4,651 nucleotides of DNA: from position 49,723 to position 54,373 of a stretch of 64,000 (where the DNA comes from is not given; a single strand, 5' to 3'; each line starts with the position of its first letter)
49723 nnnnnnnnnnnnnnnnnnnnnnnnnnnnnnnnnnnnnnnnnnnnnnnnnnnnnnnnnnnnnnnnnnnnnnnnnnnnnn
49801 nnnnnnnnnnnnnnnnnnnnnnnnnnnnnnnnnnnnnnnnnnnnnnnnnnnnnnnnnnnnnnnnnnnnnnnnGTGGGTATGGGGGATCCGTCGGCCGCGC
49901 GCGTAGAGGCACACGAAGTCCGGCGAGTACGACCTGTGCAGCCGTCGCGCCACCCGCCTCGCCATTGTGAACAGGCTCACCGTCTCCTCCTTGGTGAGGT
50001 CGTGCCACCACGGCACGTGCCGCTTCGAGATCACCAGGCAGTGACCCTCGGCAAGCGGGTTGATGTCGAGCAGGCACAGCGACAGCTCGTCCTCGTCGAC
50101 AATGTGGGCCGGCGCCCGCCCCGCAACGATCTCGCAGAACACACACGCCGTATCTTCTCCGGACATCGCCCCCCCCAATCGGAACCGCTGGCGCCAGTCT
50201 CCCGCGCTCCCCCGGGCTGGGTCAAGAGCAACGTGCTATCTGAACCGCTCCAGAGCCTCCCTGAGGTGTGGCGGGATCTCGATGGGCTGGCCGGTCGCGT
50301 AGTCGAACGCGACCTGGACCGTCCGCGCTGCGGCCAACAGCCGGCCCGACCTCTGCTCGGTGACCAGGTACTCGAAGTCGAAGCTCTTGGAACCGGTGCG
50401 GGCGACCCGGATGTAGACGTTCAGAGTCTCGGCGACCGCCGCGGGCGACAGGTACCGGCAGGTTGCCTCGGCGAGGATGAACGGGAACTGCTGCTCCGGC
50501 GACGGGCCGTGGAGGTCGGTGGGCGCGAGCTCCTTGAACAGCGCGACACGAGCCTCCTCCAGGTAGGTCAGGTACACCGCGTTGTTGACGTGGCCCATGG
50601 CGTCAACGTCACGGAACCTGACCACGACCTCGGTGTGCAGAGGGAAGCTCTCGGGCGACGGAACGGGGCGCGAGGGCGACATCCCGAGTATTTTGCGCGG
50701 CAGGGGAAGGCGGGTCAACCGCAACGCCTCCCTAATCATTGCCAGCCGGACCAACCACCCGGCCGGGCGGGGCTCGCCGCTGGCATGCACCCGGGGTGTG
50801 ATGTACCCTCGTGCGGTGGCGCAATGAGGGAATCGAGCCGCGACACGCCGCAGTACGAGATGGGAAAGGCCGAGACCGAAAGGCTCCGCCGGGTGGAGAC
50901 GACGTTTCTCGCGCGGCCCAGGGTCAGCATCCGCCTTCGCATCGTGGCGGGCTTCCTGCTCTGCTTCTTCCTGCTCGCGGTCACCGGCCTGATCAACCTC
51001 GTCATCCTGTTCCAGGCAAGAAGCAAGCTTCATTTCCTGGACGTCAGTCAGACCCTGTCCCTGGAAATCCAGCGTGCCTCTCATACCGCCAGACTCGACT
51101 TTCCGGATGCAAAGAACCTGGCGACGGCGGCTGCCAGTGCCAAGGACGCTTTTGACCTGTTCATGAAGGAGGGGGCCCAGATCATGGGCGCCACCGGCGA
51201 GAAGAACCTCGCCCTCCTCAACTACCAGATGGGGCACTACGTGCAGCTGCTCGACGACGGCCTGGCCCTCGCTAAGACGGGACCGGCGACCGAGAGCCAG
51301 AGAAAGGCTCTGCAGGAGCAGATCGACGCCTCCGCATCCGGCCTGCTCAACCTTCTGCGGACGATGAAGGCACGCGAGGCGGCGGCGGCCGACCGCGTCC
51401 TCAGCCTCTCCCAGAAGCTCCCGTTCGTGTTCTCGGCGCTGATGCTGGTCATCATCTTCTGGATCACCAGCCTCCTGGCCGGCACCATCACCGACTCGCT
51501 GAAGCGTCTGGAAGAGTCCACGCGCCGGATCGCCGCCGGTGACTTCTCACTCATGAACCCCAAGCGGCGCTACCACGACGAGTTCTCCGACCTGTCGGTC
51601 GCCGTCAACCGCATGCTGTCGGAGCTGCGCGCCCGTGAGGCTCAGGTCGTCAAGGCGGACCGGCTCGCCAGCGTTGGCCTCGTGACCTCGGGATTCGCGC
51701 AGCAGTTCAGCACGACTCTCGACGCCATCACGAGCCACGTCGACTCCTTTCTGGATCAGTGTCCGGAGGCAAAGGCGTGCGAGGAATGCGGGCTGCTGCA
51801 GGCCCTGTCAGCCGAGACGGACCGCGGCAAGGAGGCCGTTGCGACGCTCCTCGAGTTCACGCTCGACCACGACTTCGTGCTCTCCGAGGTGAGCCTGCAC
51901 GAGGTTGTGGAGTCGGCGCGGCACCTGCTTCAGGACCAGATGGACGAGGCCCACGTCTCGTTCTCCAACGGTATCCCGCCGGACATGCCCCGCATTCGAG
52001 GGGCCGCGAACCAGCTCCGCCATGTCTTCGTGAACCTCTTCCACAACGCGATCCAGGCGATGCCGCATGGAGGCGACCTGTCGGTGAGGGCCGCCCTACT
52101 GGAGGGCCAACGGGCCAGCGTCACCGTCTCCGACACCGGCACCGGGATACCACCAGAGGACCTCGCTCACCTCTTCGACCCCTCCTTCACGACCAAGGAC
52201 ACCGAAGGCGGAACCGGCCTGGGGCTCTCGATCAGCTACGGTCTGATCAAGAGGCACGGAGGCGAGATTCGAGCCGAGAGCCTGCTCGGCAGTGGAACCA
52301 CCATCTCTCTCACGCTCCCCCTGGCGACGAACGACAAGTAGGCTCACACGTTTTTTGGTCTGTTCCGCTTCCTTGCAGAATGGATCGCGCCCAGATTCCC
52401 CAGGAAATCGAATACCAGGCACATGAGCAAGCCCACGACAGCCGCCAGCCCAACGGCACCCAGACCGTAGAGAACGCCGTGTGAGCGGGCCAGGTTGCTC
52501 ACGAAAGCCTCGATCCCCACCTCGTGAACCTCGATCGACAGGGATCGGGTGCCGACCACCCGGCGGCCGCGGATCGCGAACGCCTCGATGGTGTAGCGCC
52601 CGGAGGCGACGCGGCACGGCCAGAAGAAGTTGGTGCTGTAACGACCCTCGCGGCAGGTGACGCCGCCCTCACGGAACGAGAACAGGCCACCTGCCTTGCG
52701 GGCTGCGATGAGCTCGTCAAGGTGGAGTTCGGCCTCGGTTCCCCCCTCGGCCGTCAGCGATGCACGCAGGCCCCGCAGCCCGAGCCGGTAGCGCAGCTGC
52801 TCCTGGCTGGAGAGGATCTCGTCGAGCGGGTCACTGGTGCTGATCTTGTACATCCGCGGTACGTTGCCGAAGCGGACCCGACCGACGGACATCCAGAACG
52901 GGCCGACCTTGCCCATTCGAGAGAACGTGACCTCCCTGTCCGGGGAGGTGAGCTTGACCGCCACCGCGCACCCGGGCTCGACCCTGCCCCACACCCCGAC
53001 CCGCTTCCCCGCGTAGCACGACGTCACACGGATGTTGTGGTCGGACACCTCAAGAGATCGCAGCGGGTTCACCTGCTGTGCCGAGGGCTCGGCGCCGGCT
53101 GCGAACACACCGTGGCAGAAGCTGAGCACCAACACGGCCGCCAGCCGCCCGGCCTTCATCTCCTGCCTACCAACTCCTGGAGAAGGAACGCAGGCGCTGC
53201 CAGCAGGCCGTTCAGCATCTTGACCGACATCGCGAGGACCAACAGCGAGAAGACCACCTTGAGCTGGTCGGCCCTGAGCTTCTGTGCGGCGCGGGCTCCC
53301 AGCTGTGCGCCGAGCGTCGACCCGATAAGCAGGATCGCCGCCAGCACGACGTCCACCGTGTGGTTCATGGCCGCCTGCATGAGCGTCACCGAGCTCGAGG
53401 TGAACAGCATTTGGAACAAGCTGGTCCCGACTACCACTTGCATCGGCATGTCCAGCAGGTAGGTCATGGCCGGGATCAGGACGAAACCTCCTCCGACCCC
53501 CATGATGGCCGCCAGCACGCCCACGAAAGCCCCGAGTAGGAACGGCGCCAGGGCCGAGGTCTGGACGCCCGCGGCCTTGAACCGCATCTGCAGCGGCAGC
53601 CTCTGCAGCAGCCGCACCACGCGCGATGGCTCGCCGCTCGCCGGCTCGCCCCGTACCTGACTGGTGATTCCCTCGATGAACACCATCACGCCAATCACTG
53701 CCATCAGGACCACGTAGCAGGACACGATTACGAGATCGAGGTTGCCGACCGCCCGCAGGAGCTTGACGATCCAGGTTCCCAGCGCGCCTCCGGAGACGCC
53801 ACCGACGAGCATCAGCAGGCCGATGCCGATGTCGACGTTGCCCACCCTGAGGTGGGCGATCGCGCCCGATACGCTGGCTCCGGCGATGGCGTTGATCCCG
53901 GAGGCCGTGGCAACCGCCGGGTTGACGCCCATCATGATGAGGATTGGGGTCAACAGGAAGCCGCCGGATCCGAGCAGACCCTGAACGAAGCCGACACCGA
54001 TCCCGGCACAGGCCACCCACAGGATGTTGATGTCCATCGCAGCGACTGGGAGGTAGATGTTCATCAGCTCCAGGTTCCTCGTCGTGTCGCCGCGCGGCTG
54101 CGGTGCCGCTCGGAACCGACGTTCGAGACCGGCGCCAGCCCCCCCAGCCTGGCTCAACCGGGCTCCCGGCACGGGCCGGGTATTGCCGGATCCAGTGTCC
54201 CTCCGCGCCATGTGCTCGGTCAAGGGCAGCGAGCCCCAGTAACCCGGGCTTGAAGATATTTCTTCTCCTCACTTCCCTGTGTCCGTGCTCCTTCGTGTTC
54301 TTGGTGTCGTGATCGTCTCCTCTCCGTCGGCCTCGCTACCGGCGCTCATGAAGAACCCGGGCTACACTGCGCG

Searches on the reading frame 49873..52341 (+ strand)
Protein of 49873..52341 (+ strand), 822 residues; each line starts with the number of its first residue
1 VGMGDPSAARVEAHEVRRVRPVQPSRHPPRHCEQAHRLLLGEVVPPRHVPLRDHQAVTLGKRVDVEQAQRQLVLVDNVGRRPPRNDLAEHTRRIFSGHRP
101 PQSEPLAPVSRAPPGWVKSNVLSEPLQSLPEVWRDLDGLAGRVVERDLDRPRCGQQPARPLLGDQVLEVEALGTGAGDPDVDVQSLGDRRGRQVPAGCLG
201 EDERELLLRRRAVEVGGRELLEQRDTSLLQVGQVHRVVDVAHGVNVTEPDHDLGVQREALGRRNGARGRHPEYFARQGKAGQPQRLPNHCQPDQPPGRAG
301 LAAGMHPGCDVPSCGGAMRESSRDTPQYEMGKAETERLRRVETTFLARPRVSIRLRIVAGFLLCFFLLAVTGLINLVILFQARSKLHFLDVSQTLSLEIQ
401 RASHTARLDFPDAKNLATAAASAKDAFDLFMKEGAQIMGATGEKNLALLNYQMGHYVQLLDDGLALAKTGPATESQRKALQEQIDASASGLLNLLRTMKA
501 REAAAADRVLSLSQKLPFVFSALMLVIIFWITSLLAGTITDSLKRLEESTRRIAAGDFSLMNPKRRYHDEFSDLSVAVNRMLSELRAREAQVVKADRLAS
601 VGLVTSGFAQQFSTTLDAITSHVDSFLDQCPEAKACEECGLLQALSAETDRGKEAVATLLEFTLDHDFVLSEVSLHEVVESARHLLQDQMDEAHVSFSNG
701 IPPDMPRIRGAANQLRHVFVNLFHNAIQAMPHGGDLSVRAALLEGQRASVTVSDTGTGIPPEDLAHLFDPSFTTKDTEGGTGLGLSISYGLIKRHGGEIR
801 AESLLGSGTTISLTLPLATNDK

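Call 87: search_protein_families(library=pfam, proteins=[window:49873-52341:+], max_evalue=0.0001)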
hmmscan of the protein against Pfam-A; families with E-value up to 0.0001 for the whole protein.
window:49873-52341:+ (822 aa): 2 families
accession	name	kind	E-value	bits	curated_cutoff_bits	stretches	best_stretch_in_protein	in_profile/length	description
PF02518.31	HATPase_c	-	1.2e-27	97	26.4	1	712-818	3-110/111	Histidine kinase-, DNA gyrase B-, and HSP90-like ATPase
PF00672.30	HAMP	-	4.7e-10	40.1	25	1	534-587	1-53/53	HAMP domain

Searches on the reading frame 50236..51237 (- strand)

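Call 87: search_protein_families(library=pfam, proteins=[window:50236-51237:-], max_evalue=0.0001)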
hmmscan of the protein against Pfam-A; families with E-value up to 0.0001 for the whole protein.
window:50236-51237:- (333 aa): 3 families
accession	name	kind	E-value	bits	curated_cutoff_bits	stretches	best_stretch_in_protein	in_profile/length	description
PF13279.12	4HBT_2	-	1.5e-25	90.4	25.5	1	206-329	1-122/122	Thioesterase-like superfamily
PF03061.28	4HBT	-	3e-13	50.3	20.6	1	214-295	1-73/79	Thioesterase superfamily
PF20791.3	Acyl-ACP_TE_C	-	6.1e-06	26.8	21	1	202-229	10-37/101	Acyl-ACP thioesterase C-terminal domain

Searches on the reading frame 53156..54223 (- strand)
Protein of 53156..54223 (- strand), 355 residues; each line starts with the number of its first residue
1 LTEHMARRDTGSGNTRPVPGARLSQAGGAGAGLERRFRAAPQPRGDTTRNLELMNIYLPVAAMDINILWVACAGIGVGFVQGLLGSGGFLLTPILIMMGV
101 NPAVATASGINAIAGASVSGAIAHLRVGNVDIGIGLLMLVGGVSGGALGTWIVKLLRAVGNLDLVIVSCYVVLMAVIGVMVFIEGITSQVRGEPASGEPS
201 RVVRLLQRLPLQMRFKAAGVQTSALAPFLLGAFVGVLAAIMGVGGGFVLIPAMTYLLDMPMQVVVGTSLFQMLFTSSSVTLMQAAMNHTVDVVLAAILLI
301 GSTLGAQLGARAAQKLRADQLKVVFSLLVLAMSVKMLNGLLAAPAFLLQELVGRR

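Call 49: search_protein_families(library=pfam, proteins=[window:53156-54223:-], max_evalue=0.00001)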
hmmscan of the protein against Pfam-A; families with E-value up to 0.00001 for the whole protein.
window:53156-54223:- (355 aa): 1 family
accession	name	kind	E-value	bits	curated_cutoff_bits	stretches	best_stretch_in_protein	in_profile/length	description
PF01925.25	TauE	-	2.1e-44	152.4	32.6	1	71-336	2-237/237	Sulfite exporter TauE/SafE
